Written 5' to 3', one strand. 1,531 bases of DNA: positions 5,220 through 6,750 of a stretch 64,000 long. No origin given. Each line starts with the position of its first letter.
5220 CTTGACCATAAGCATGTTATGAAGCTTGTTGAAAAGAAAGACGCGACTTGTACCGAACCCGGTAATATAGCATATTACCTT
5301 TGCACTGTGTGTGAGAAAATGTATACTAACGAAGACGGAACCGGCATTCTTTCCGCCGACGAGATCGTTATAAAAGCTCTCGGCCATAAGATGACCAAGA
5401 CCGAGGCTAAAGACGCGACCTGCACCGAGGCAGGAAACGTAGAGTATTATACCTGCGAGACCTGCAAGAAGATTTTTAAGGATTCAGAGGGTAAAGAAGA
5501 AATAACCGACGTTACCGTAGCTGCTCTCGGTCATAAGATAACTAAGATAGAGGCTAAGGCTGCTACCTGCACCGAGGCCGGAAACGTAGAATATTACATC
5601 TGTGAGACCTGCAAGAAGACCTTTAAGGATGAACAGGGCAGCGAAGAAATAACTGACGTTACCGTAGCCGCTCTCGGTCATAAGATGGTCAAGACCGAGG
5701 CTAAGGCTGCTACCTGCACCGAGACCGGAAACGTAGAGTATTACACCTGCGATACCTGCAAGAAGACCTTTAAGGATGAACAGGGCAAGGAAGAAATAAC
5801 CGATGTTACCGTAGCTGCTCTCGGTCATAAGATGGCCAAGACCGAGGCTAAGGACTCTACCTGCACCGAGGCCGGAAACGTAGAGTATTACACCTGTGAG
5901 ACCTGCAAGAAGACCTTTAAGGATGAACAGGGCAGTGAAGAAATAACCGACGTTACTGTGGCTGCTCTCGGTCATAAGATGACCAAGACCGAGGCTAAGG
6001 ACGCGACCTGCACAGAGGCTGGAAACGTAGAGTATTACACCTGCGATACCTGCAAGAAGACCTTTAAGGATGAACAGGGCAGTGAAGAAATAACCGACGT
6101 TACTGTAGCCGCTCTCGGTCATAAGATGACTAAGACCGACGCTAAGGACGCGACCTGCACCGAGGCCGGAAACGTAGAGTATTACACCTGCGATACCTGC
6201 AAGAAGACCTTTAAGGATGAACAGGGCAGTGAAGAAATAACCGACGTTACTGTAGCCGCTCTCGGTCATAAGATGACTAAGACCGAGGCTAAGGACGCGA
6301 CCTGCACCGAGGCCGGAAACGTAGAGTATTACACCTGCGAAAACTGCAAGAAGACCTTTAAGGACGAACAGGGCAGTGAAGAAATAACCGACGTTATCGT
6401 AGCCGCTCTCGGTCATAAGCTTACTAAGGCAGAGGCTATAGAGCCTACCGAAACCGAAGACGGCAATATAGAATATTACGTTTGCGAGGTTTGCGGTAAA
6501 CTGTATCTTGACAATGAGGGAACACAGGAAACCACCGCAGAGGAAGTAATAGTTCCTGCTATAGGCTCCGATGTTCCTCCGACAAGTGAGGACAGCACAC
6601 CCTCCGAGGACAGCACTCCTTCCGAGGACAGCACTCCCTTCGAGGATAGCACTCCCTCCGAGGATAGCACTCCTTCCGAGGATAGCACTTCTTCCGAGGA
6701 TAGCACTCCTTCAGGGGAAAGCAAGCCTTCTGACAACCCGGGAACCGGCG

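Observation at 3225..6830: Giant surface protein with about 14 nearly identical 49-aa His-Cys3 repeats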

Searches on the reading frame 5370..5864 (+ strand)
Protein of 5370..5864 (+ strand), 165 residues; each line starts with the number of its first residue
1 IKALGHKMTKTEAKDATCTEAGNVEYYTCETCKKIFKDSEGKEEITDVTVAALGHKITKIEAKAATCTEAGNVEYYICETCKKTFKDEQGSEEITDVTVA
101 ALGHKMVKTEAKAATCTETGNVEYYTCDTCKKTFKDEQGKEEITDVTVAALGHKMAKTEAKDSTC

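Call 25: predict_structure(alignment_id=A1)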
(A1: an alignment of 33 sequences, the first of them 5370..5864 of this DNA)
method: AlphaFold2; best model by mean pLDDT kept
length: 165 residues; sequences in the alignment: 33
mean_pLDDT: 95.5   pTM: 0.68
mean pLDDT of the five models: 95.5, 94.8, 94.2, 93.4, 93.1
residues with pLDDT >= 90: 151; 70-90: 11; 50-70: 3; < 50: 0
segments of 3 or more residues with pLDDT < 50: none
pLDDT, mean of each block of 10 residues (from residue 1): 81 97 98 96 97 97 98 98 97 97 98 98 98 97 97 91 80
secondary structure, 60 per line:
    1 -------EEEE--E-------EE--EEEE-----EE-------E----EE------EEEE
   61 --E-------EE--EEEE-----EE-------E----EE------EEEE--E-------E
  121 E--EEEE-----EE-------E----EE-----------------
elements in order: E8-11 E26-29 E57-60 E75-78 E106-109 E124-127

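Call 30: fold_search(model_id=the predicted structure, library=pdb)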
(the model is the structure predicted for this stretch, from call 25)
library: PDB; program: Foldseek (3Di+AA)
matches with E <= 10: 382; with E <= 0.001: 0
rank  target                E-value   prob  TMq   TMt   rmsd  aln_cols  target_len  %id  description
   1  7vci_D                3.6e-01  0.08  0.14  0.02  27.8       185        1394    6  Structure of Xenopus laevis NPC nuclear ring asymmetric unit (released 2022-02-02)
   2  1vcl_A                4.4e-01  0.13  0.19  0.10  20.6       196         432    9  Crystal Structure of Hemolytic Lectin CEL-III (released 2004-09-07)
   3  4ocn_F                5.1e-01  0.08  0.12  0.16  30.2       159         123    9  Crystal Structure of the Rpn8-Rpn11 MPN domain heterodimer, crystal form II (released 2014-01-29)
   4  3trs_D                6.9e-01  0.06  0.14  0.14  27.0       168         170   10  The crystal structure of aspergilloglutamic peptidase from Aspergillus niger (released 2012-08-22)
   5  9mcx_C                6.9e-01  0.06  0.14  0.14  24.4       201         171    9  CRYSTAL STRUCTURE OF HUMAN IGG1 FC FRAGMENT-FC-GAMMA RECEPTOR IIA COMPLEX H131 VARIANT (released 2025-12-03)
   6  8pid_J                6.9e-01  0.04  0.12  0.04  24.9       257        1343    8  backtracked E. coli transcription complex paused at ops site and bound to RfaH (released 2024-04-24)
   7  9gda_D                7.7e-01  0.04  0.13  0.03  24.1       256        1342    8  RNAP-TopoI complex on duplex scaffold (released 2025-11-05)
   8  7uwh_J                9.0e-01  0.04  0.12  0.03  25.9       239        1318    9  CryoEM Structure of E. coli Transcription-Coupled Ribonucleotide Excision Repair (TC-RER) complex bound to ribonucleot (released 2023-05-31)
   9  1yby_B                9.5e-01  0.03  0.10  0.09  23.9       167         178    9  Conserved hypothetical protein Cth-95 from Clostridium thermocellum (released 2005-02-01)
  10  7zb2_AAA              1.0e+00  0.06  0.14  0.05  24.6       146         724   12  apo macrocyclase OphP (released 2022-07-06)
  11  3wj9_B                1.0e+00  0.04  0.11  0.06  24.3       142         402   14  Crystal structure of the eukaryotic initiation factor (released 2014-03-12)
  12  7uwe_J                1.0e+00  0.03  0.12  0.03  24.9       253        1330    9  CryoEM Structure of E. coli Transcription-Coupled Ribonucleotide Excision Repair (TC-RER) complex (released 2023-05-31)
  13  8pfg_J                1.1e+00  0.03  0.12  0.04  23.1       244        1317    7  autoinhibited RfaH bound to E. coli transcription complex paused at ops site (encounter complex), not fully complement (released 2024-04-24)
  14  5m7q_A                1.2e+00  0.06  0.14  0.16  31.4       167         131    5  Engineering the Thermostability of Nanobodies - NbD2 (released 2016-11-09)
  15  9mcy_F                1.2e+00  0.05  0.15  0.15  26.0       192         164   10  CRYSTAL STRUCTURE OF HUMAN IGG1 FC FRAGMENT-FC-GAMMA RECEPTOR IIA COMPLEX R131 VARIANT (released 2025-12-03)
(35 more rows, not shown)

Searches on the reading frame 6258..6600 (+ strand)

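Call 69: search_protein_families(library=pfam, proteins=[window:6258-6600:+], max_evalue=0.01)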
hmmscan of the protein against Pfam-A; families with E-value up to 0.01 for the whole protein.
window:6258-6600:+ (114 aa): 6 families
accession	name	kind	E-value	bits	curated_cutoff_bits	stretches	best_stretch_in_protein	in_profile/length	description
PF23674.1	RYYR-CCHC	-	2.6e-06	27.7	27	0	16-46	31-60/79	RYYR-CCHC domain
PF23447.1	DUF7128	-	0.00056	20.2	25.7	0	65-87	4-26/44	Domain of unknown function (DUF7128)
PF18439.7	zf_UBZ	-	0.0038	17.3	25.6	0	23-37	1-15/32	Ubiquitin-Binding Zinc Finger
PF06639.16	BAP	-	0.0058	17.5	25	0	4-36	36-68/76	Basal layer antifungal peptide (BAP)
PF08209.17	Sgf11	-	0.0066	16.4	26.4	0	22-33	2-13/33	Sgf11 (transcriptional regulation protein)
PF20097.4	DUF6487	-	0.0083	17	24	0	12-34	40-62/67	Domain of unknown function (DUF6487)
